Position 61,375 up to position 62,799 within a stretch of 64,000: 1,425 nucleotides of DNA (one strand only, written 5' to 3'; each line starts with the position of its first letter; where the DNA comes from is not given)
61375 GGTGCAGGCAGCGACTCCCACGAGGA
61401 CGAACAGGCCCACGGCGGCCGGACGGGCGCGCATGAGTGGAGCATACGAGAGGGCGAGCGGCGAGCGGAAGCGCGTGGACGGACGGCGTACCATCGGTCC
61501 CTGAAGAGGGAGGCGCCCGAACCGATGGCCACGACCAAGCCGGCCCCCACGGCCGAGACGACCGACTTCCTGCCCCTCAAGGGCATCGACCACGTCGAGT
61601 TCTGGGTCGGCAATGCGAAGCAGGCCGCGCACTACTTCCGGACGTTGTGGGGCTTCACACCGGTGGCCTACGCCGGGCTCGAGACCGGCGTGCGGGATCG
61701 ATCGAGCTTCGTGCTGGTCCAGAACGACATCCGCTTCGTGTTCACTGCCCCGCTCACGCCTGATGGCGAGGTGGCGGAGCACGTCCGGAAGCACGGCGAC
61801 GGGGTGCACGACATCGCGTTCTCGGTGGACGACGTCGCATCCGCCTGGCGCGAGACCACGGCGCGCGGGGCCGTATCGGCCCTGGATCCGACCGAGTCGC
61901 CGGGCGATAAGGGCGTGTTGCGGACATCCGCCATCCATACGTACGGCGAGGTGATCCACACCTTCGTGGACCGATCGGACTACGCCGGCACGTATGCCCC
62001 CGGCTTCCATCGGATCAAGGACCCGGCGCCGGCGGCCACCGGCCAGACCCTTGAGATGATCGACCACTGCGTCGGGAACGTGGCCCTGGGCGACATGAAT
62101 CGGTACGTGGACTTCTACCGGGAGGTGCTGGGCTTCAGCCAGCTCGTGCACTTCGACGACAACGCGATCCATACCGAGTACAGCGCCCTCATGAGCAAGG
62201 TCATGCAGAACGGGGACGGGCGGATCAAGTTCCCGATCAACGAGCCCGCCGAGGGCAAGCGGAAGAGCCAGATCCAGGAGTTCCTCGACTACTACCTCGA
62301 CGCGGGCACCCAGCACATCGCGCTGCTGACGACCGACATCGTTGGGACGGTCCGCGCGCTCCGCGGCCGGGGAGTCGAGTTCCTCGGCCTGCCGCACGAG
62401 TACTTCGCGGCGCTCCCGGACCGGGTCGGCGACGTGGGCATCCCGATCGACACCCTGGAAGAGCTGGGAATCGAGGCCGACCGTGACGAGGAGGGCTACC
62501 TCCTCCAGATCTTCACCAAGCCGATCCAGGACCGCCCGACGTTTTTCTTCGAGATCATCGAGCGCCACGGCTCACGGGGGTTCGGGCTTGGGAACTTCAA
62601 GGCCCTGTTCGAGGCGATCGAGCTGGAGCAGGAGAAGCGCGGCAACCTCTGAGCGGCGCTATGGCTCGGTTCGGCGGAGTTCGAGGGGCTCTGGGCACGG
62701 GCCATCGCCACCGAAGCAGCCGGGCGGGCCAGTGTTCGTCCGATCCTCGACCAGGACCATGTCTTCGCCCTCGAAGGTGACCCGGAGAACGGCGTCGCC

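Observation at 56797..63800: Expanding, diversifying array of Cys-patterned lipoproteins (six here plus one outlier at 18909)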

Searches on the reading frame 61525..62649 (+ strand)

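Call 29: search_protein_families(library=pfam, proteins=[window:61525-62649:+], max_evalue=0.001)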
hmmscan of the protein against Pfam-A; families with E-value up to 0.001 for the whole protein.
window:61525-62649:+ (375 aa): 4 families
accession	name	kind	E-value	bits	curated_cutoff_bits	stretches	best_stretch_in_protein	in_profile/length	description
PF00903.31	Glyoxalase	-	1.6e-23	83.8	20.6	2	179-294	2-103/121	Glyoxalase/Bleomycin resistance protein/Dioxygenase superfamily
PF13669.12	Glyoxalase_4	-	2.8e-14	53.8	27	2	22-117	1-92/109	Glyoxalase/Bleomycin resistance protein/Dioxygenase superfamily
PF14696.12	Glyoxalase_5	-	1.7e-08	35.2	27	1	18-152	7-128/139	Hydroxyphenylpyruvate dioxygenase, HPPD, N-terminal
PF13468.12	Glyoxalase_3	-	0.00027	21.5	25.1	0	21-127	1-110/176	Glyoxalase-like domain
